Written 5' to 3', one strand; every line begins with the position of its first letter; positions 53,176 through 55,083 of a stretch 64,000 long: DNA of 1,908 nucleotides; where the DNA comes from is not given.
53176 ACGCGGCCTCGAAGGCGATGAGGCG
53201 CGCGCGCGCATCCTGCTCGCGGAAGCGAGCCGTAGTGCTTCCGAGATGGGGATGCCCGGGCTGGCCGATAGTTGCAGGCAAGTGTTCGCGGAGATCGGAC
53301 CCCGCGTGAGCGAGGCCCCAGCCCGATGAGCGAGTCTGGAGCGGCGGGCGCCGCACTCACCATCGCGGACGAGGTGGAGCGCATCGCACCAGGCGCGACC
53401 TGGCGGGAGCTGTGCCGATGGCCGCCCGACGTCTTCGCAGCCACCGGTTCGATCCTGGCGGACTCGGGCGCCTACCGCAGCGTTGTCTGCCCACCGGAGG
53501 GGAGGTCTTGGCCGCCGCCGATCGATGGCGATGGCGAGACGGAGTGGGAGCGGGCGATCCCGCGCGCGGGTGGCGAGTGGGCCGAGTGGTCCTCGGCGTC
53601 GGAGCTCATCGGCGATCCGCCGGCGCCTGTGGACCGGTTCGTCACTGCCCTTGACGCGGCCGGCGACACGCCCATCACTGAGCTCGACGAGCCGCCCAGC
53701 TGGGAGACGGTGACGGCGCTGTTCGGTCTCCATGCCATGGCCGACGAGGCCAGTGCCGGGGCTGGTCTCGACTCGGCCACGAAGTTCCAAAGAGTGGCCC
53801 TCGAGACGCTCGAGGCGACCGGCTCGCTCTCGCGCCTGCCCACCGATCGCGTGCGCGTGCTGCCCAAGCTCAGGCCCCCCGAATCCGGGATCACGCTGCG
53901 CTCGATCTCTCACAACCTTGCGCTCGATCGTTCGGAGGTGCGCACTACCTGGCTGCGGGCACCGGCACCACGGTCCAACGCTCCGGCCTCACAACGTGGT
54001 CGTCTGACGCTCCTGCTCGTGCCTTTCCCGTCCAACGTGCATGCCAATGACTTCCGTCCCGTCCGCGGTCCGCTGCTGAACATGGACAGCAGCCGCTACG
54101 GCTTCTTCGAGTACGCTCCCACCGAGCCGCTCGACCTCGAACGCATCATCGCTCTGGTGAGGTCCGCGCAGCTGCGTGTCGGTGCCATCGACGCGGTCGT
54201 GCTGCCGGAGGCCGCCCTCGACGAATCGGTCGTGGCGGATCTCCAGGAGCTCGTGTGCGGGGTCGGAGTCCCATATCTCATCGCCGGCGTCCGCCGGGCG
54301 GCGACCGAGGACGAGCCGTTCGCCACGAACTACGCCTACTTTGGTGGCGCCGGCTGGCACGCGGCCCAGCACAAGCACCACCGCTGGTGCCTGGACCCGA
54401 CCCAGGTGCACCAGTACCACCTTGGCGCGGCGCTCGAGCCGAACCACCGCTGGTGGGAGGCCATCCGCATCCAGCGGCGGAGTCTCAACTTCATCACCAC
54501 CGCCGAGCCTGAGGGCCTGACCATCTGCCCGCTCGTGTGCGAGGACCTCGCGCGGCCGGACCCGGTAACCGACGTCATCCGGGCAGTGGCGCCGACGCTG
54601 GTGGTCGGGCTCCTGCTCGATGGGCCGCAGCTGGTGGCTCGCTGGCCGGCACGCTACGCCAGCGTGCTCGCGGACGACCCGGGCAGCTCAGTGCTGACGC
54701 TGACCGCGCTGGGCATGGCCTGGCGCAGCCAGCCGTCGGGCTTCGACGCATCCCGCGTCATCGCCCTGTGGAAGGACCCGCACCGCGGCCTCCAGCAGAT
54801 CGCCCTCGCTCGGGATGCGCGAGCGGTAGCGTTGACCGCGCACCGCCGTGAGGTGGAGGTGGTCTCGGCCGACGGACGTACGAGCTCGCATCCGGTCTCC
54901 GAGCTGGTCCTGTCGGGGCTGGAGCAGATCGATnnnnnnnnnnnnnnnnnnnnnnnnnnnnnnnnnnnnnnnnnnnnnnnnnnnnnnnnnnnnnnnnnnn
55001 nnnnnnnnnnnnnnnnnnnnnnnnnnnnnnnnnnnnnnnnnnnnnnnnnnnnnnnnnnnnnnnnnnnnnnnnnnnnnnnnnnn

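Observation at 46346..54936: Three-gene module: two tandem cyclase-like/P-loop/TPR STAND paralogs plus a translationally coupled unknown protein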

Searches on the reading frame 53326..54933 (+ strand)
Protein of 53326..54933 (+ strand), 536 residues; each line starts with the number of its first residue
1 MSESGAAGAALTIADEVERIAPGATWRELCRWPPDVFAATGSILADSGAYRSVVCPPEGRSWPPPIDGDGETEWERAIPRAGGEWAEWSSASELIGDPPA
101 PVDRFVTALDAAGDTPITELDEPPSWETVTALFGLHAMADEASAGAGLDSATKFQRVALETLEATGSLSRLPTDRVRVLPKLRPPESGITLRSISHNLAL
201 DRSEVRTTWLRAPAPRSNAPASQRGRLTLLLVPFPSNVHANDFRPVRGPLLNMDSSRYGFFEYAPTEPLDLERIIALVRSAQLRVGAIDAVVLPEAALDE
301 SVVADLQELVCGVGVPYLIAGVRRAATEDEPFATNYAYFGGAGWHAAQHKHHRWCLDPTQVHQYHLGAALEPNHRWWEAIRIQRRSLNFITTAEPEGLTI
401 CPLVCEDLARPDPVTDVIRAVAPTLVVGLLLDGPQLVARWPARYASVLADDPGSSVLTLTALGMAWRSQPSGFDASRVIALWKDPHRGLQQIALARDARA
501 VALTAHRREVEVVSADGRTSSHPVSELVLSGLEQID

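Call 6: search_protein_families(library=pfam, proteins=[window:53326-54933:+], max_evalue=0.01)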
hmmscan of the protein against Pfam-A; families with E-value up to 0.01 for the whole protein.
window:53326-54933:+ (536 aa): 0 families

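Call 7: search_protein_families(library=ncbifam, proteins=[window:53326-54933:+], max_evalue=0.01)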
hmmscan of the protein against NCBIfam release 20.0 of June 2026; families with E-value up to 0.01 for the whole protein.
window:53326-54933:+ (536 aa): 0 families

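Call 8: search_protein_families(library=padloc, proteins=[window:53326-54933:+], max_evalue=0.01)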
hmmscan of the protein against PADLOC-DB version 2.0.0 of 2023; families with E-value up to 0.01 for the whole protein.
window:53326-54933:+ (536 aa): 0 families

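Call 10: find_homologous_proteins(query=window:53326-54933:+)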
Query window:53326-54933:+ (536 aa): 3651 proteins with E <= 0.001 among 8000 candidates; the best 120 are listed.
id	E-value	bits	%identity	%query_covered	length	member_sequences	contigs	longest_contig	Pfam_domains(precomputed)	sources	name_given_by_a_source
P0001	0.0e+0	1208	100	100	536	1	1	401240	-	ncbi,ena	-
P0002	2.2e-272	923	78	100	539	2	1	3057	-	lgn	-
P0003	5.3e-267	905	76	99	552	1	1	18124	-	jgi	jgi:hypothetical protein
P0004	1.2e-261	887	75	98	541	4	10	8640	-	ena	-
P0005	7.5e-260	881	75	98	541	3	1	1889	-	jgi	jgi:hypothetical protein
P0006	5.3e-252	856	72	100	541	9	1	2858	-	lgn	-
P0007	1.4e-243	828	70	100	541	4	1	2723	-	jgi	jgi:hypothetical protein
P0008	3.0e-233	794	76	88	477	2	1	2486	-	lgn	-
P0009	6.1e-232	789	78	84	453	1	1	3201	-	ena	-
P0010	4.0e-225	767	72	90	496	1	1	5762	-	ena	-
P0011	6.3e-224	763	67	98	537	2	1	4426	-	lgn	-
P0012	3.4e-223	760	66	98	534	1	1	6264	-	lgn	-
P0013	5.1e-223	760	66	99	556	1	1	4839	-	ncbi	-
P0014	9.1e-218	743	63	98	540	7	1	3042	-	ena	-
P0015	4.1e-215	734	75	82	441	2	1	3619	-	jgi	jgi:hypothetical protein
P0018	2.5e-209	715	64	98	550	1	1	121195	-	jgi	jgi:hypothetical protein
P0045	3.0e-193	662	62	98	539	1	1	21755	-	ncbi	-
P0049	5.5e-192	657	63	98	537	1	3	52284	-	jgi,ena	-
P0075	2.5e-185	636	61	98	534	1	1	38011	-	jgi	jgi:hypothetical protein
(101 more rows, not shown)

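Call 12: find_encoding_contigs(protein=P0018, flank=10000, max_places=2)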
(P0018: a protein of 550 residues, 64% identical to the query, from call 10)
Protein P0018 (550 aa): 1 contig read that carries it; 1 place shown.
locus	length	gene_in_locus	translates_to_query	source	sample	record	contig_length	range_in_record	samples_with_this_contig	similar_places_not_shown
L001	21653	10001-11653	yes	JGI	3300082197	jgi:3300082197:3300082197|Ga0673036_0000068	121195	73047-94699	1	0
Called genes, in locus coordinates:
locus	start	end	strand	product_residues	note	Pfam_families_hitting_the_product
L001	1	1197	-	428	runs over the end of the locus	PF01758:SBF, PF13593:SBF_like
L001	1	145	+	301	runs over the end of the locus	PF00230:MIP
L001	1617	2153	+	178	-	PF03992:ABM (weak)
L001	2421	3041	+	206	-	PF13021:DUF3885 (weak)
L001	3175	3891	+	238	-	PF01476:LysM (faint)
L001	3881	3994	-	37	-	-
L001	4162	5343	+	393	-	PF01988:VIT1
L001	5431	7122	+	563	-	PF00749:tRNA-synt_1c, PF03950:tRNA-synt_1c_C, PF20974:tRNA-synt_1c_C2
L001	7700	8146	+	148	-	PF11699:CENP-C_C (weak), PF07883:Cupin_2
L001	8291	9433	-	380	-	PF03590:AsnA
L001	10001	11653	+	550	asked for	-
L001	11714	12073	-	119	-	PF13451:zf_Tbcl, PF23477:zf_Tbcl_2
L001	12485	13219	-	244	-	PF01061:ABC2_membrane, PF12698:ABC2_membrane_3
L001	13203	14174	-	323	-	PF00005:ABC_tran, PF13304:AAA_21 (weak)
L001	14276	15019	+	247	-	PF00440:TetR_N, PF17940:TetR_C_31 (weak), PF13977:TetR_C_6 (weak)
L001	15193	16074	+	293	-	-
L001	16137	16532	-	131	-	PF08818:DUF1801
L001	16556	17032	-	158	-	PF01850:PIN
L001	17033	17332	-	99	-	-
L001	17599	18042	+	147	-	PF11578:DUF3237 (weak)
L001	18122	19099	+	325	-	PF19459:DUF5996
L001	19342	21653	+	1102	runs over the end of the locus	PF09137:Glucodextran_N, PF00723:Glyco_hydro_15, PF09985:Glucodextran_C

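Call 14: search_solved_structures(query=A1, max_evalue=10, show_alignments=3)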
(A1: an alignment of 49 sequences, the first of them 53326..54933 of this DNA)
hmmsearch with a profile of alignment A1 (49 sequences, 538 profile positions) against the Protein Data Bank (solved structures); distinct sequences matched with E-value up to 10: 0.
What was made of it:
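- On Nitrilase (CN-hydrolase) superfamily: The PDB profile search was also empty (call 14).
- A PDB sequence-profile search also found nothing (call 14).
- Tried and rejected: PDB sequence-profile search with the family alignment: no hits at E <= 10 (call 14).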

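Call 16: find_encoding_contigs(protein=P0001, flank=10000, max_places=3)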
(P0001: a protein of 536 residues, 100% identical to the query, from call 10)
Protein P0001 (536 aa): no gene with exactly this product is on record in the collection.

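Call 17: find_encoding_contigs(protein=P0003, flank=10000, max_places=2)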
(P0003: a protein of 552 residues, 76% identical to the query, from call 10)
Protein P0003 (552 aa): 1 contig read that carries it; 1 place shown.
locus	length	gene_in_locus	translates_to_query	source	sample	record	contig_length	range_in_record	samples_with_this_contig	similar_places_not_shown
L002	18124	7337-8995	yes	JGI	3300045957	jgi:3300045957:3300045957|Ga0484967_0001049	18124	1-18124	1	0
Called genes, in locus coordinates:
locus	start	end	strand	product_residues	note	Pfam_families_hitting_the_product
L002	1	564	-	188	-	?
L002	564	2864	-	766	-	PF00676:E1_dh, PF02779:Transket_pyr, PF02780:Transketolase_C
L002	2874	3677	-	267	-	PF00392:GntR (weak), PF08220:HTH_DeoR, PF08279:HTH_11 (weak), PF00455:DeoRC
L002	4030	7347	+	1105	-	PF13191:AAA_16, PF13401:AAA_22 (faint)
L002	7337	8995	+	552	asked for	-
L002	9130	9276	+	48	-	-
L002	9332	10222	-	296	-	PF00763:THF_DHG_CYH, PF02882:THF_DHG_CYH_C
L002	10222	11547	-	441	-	PF01208:URO-D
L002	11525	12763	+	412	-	PF13378:MR_MLE_C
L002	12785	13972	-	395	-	PF01208:URO-D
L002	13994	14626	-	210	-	PF02607:B12-binding_2, PF02310:B12-binding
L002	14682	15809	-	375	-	PF01408:GFO_IDH_MocA, PF03447:NAD_binding_3 (weak), PF22725:GFO_IDH_MocA_C3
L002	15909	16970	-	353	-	PF00356:LacI, PF00532:Peripla_BP_1, PF13407:Peripla_BP_4 (faint), PF13377:Peripla_BP_3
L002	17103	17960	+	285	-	PF01261:AP_endonuc_2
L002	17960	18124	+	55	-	?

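Call 18: find_encoding_contigs(protein=P0049, flank=10000, max_places=2)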
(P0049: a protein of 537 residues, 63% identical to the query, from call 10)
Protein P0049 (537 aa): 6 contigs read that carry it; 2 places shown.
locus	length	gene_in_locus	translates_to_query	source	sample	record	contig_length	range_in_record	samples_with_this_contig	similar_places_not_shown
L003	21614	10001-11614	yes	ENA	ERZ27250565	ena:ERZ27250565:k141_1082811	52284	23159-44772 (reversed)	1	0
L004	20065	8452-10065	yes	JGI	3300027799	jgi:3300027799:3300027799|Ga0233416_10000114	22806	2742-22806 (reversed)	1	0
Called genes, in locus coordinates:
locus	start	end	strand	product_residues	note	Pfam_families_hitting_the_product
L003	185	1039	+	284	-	PF01558:POR, PF00037:Fer4 (faint), PF12797:Fer4_2 (faint), PF12837:Fer4_6 (faint), PF12838:Fer4_7 (weak), PF13187:Fer4_9 (weak), PF13237:Fer4_10 (weak), PF14697:Fer4_21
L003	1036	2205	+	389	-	PF01855:POR_N, PF17147:PFOR_II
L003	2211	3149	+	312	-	PF02775:TPP_enzyme_C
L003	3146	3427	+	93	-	-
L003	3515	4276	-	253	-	PF01739:CheR, PF08241:Methyltransf_11 (faint), PF08242:Methyltransf_12 (faint), PF13649:Methyltransf_25 (faint)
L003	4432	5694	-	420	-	PF04185:Phosphoesterase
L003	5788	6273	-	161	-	PF00775:Dioxygenase_C (faint), PF13620:CarboxypepD_reg (weak)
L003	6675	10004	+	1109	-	PF13191:AAA_16, PF13401:AAA_22 (weak)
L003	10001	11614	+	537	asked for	-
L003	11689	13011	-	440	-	PF11805:DUF3326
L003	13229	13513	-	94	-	-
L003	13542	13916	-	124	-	-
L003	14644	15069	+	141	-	-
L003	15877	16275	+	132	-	PF23636:DUF7144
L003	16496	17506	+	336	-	PF04087:DUF389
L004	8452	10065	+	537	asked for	-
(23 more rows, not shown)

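Call 19: find_encoding_contigs(protein=P0075, flank=10000, max_places=2)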
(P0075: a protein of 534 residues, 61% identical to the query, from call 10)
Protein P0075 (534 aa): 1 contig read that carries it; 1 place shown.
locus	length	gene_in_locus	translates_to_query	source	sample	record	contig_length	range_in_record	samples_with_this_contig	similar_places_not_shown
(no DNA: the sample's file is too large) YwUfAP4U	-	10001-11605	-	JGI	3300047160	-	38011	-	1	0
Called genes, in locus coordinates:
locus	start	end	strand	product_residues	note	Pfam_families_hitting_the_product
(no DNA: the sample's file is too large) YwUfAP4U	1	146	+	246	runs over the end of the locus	PF00512:HisKA, PF02518:HATPase_c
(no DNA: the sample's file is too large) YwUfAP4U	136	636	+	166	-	-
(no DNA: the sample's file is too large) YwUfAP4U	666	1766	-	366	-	PF00672:HAMP, PF00512:HisKA, PF02518:HATPase_c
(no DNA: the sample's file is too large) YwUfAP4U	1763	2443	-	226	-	PF00072:Response_reg, PF00486:Trans_reg_C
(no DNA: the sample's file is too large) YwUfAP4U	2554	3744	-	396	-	PF10282:Lactonase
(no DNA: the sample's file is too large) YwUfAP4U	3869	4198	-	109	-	-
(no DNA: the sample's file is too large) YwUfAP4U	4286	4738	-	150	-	PF07883:Cupin_2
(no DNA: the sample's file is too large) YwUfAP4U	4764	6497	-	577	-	PF07690:MFS_1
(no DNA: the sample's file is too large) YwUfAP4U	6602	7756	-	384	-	-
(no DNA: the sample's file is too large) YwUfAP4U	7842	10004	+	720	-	-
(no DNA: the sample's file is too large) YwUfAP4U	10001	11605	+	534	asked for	-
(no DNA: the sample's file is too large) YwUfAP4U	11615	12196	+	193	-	PF10027:DUF2269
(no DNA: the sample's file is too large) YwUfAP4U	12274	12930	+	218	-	PF00578:AhpC-TSA, PF08534:Redoxin, PF10417:1-cysPrx_C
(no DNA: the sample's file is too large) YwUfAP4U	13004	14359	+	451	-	-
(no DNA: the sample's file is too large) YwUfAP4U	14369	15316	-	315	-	PF26999:ABC-2_memb_rel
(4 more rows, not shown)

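Call 20: predict_structure(alignment_id=A1)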
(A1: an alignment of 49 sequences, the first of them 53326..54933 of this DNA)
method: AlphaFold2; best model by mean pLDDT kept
length: 536 residues; sequences in the alignment: 49
mean_pLDDT: 89.1   pTM: 0.90
mean pLDDT of the five models: 89.1, 88.4, 88.4, 85.2, 79.9
residues with pLDDT >= 90: 365; 70-90: 126; 50-70: 30; < 50: 15
segments of 3 or more residues with pLDDT < 50: 1-6, 69-71, 437-441
pLDDT, mean of each block of 10 residues (from residue 1): 52 97 97 98 96 93 73 81 96 85 97 97 95 97 94 96 96 96 84 93 92 79 83 94 83 84 93 98 96 96 97 96 91 93 94 88 91 92 91 91 73 84 94 57 69 88 80 82 88 95 95 88 90 97
secondary structure, 60 per line:
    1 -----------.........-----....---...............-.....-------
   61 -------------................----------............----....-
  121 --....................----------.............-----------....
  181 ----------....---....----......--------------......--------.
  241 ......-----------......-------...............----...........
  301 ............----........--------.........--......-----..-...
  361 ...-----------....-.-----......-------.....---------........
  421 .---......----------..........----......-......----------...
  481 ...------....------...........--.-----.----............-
elements in order: H13-20 H26-29 H33-47 H49-53 H74-89 H100-111 H123-142 H153-165 E177-180 H191-194 E198-201 E206-211 E226-231 E243-246 E258-263 H271-285 E290-299 H300-312 E317-324 E333-341 E344-349 H358-363 E375-378 E386-391 E399-403 H413-421 E425-430 H441-450 E455-460 H462-467 E478-483 E490-493 E500-510 E524-535
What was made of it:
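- The AF2 model has pLDDT 89 and pTM 0.90 (call 20).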

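Call 23: fold_search(model_id=the predicted structure, library=pdb)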
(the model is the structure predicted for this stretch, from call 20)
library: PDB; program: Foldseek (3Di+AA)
matches with E <= 10: 536; with E <= 0.001: 68
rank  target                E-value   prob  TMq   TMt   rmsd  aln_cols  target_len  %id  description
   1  2vhi_H                4.5e-07  1.00  0.31  0.46  10.2       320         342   11  Crystal structure of a pyrimidine degrading enzyme from Drosophila melanogaster (released 2008-03-25)
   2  2vhi_C                4.5e-07  1.00  0.28  0.37  12.4       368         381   10  Crystal structure of a pyrimidine degrading enzyme from Drosophila melanogaster (released 2008-03-25)
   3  2vhi_E                5.0e-07  1.00  0.29  0.39  12.7       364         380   10  Crystal structure of a pyrimidine degrading enzyme from Drosophila melanogaster (released 2008-03-25)
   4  7elf_B                5.6e-07  1.00  0.34  0.59   5.6       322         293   13  Nitrilase-Like Protein Nit2 from Kluyve-romyces lactis (released 2022-04-13)
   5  7elf_A                6.2e-07  1.00  0.35  0.59   5.8       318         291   14  Nitrilase-Like Protein Nit2 from Kluyve-romyces lactis (released 2022-04-13)
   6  7elf_C                8.2e-07  1.00  0.35  0.58   6.0       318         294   14  Nitrilase-Like Protein Nit2 from Kluyve-romyces lactis (released 2022-04-13)
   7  4hg3_A                9.2e-07  1.00  0.31  0.50   8.4       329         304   14  Structural insights into yeast Nit2: wild-type yeast Nit2 in complex with alpha-ketoglutarate (released 2013-07-31)
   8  2vhi_A                9.7e-07  1.00  0.27  0.39  12.5       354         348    9  Crystal structure of a pyrimidine degrading enzyme from Drosophila melanogaster (released 2008-03-25)
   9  5g3o_F                1.3e-06  1.00  0.31  0.57   9.6       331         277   12  Bacillus cereus formamidase (BceAmiF) inhibited with urea. (released 2017-04-12)
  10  4hg5_D                1.5e-06  1.00  0.31  0.52   8.2       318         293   15  Structural insights into yeast Nit2: wild-type yeast Nit2 in complex with oxaloacetate (released 2013-07-31)
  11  4h5u_A                1.7e-06  1.00  0.34  0.57   6.2       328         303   13  Structural insights into yeast Nit2: wild-type yeast Nit2 (released 2013-07-31)
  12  5g3o_D                1.7e-06  1.00  0.31  0.56   9.2       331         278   12  Bacillus cereus formamidase (BceAmiF) inhibited with urea. (released 2017-04-12)
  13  5g3o_E                2.0e-06  1.00  0.31  0.56   9.7       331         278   12  Bacillus cereus formamidase (BceAmiF) inhibited with urea. (released 2017-04-12)
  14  4hg3_D                2.4e-06  1.00  0.34  0.59   6.5       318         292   14  Structural insights into yeast Nit2: wild-type yeast Nit2 in complex with alpha-ketoglutarate (released 2013-07-31)
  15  2vhh_B                2.4e-06  1.00  0.28  0.38  13.6       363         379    9  Crystal structure of a pyrimidine degrading enzyme from Drosophila melanogaster (released 2008-03-25)
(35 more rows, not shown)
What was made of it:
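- On Nitrilase (CN-hydrolase) superfamily: All top 50 PDB hits are nitrilase-superfamily enzymes, with probability 1.0, E down to 4.5e-7 and TMt up to 0.59 (calls 20, 23).
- E-values reach 4.5e-7, probability is 1.0, and target-normalised TM reaches 0.59 (call 23).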

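Call 24: find_related_loci(query=A1, collection=genome_contigs, flank=8000)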
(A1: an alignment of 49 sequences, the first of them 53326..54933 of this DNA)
Query A1 (536 aa) in genome_contigs; peptide patterns used: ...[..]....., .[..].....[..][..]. (x = any residue, [..] = any of these).
338 stretches matched a pattern; 333 encode a relative of the query (tblastn E <= 1e-3); the best 80 are kept; 80 distinct loci.
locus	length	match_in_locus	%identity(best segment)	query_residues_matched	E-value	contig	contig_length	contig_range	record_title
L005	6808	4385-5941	50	12-535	6e-157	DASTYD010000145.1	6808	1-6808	MAG TPA_asm: Gaiellaceae bacterium isolate SMAG_U2432 k141_1553249, whole genome shotgun sequence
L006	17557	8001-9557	50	12-535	9e-154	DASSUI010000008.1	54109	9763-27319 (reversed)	MAG TPA_asm: Gaiellaceae bacterium isolate SMAG_U563 k141_847586, whole genome shotgun sequence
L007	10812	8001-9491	44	26-535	8e-124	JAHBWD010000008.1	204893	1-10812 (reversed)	MAG: Labilithrix sp. isolate ACE_MYX8 MYX8_8, whole genome shotgun sequence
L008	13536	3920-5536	44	12-535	2e-121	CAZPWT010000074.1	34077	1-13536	MAG TPA_asm: uncultured Planctomycetia bacterium isolate binchicken_co200_325 genome assembly, contig: k141_1710693, who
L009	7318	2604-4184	42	2-535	8e-119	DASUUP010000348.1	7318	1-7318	MAG TPA_asm: Acidimicrobiia bacterium isolate SMAG_U1792 k141_1775141, whole genome shotgun sequence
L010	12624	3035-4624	41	4-535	2e-118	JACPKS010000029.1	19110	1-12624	MAG: Deltaproteobacteria bacterium isolate NC_groundwater_501_Ag_S-0.1um_58_17 S35_SO-1_scaffold_122754, whole genome sh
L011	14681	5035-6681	41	11-535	2e-117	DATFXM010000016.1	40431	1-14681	MAG TPA_asm: Blastocatellia bacterium isolate SMAG_U9517 k141_5630301, whole genome shotgun sequence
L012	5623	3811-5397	42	4-535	2e-115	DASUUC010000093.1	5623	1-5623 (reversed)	MAG TPA_asm: Acidimicrobiia bacterium isolate SMAG_U1779 k141_1359031, whole genome shotgun sequence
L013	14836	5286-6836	42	12-535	2e-115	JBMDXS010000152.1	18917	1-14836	MAG: Acidimicrobiia bacterium isolate FBaSoil1_17 FBaSoil1_contig152, whole genome shotgun sequence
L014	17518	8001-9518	44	28-535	8e-115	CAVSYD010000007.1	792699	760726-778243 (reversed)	MAG: uncultured Actinomycetes bacterium isolate MFD05521.bin.2.135 genome assembly, contig: contig_94362, whole genome s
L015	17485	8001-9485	43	32-535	1e-113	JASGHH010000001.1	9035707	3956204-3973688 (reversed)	MAG: Myxococcaceae bacterium isolate 5N015 JMF-2111-06-0005.ont.bin.15_0, whole genome shotgun sequence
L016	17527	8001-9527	43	28-535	5e-113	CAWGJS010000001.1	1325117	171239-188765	MAG: uncultured Actinomycetota bacterium isolate MFD02579.bin.1.115 genome assembly, contig: contig_15991, whole genome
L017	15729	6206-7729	45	28-535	2e-112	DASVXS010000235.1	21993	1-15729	MAG TPA_asm: Thermoleophilaceae bacterium isolate SMAG_U2581 k141_1094080, whole genome shotgun sequence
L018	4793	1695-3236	43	19-535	3e-113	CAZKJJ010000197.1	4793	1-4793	MAG TPA_asm: uncultured Acidimicrobiia bacterium isolate SRP321284_co1_79 genome assembly, contig: NODE_26629_length_479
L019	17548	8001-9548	43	17-535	2e-112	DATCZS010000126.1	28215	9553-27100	MAG TPA_asm: Acidimicrobiia bacterium isolate SMAG_U76 k141_641834, whole genome shotgun sequence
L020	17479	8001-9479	44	28-518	5e-112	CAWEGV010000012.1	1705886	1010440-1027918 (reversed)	MAG: uncultured Actinomycetota bacterium isolate MFD09603.bin.1.83 genome assembly, contig: contig_920, whole genome sho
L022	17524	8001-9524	43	28-535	1e-111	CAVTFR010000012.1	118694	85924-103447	MAG: uncultured Thermoleophilaceae bacterium isolate MFD09267.bin.1.140 genome assembly, contig: contig_46546, whole gen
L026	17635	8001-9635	40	1-535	1e-110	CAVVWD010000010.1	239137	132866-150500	MAG: uncultured Thermoleophilaceae bacterium isolate MFD08497.bin.1.25 genome assembly, contig: contig_23957, whole geno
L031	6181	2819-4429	41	12-535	2e-110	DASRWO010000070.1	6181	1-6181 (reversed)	MAG TPA_asm: Candidatus Deferrimicrobiaceae bacterium isolate SMAG_U10854 k141_339964, whole genome shotgun sequence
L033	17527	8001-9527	41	20-518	2e-109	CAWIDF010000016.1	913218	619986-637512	MAG: uncultured Solirubrobacterales bacterium isolate MFD00822.bin.1.42 genome assembly, contig: contig_4965, whole geno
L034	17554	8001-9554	42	12-518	9e-110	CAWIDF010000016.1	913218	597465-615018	MAG: uncultured Solirubrobacterales bacterium isolate MFD00822.bin.1.42 genome assembly, contig: contig_4965, whole geno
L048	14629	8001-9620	39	16-535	3e-107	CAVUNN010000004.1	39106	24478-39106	MAG: Terriglobia bacterium isolate MFD02579.bin.1.29 genome assembly, contig: contig_25384, whole genome shotgun sequenc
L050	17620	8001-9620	39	16-535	1e-106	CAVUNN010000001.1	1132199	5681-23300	MAG: Terriglobia bacterium isolate MFD02579.bin.1.29 genome assembly, contig: contig_10098, whole genome shotgun sequenc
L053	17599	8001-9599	41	1-535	1e-105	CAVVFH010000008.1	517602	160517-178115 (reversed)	MAG: uncultured Actinomycetota bacterium isolate MFD01721.bin.2.51 genome assembly, contig: contig_9571, whole genome sh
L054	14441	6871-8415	41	29-535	8e-105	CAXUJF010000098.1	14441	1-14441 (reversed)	MAG TPA_asm: uncultured Streptosporangiaceae bacterium isolate public_SRR14722078_metawrap_bin.1 genome assembly, contig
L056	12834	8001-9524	43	29-535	1e-104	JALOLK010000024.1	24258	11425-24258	MAG: Candidatus Nanopelagicales bacterium isolate Prado023 scaffold_1287, whole genome shotgun sequence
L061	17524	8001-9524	42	28-535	3e-103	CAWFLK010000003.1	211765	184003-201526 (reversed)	MAG: Ilumatobacteraceae bacterium isolate MFD00392.bin.2.279 genome assembly, contig: contig_1124, whole genome shotgun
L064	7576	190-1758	41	10-535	4e-103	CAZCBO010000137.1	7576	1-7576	MAG TPA_asm: uncultured Acidimicrobiaceae bacterium isolate SRP321284_co1_83 genome assembly, contig: NODE_13414_length_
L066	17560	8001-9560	41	18-535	8e-103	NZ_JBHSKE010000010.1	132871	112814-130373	Kribbella qitaiheensis strain CGMCC 4.7215 platanus_K_17_124_10, whole genome shotgun sequence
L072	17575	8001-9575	41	12-535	2e-109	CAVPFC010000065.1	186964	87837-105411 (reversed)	MAG: uncultured Actinomycetes bacterium isolate MFD10071.bin.2.80 genome assembly, contig: contig_85703, whole genome sh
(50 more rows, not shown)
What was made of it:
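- Distribution is patchy and spans several phyla: 333 of about 185,000 species genomes (call 24). Some genomes carry multiple copies (L033/L034, L048/L050; call 24).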
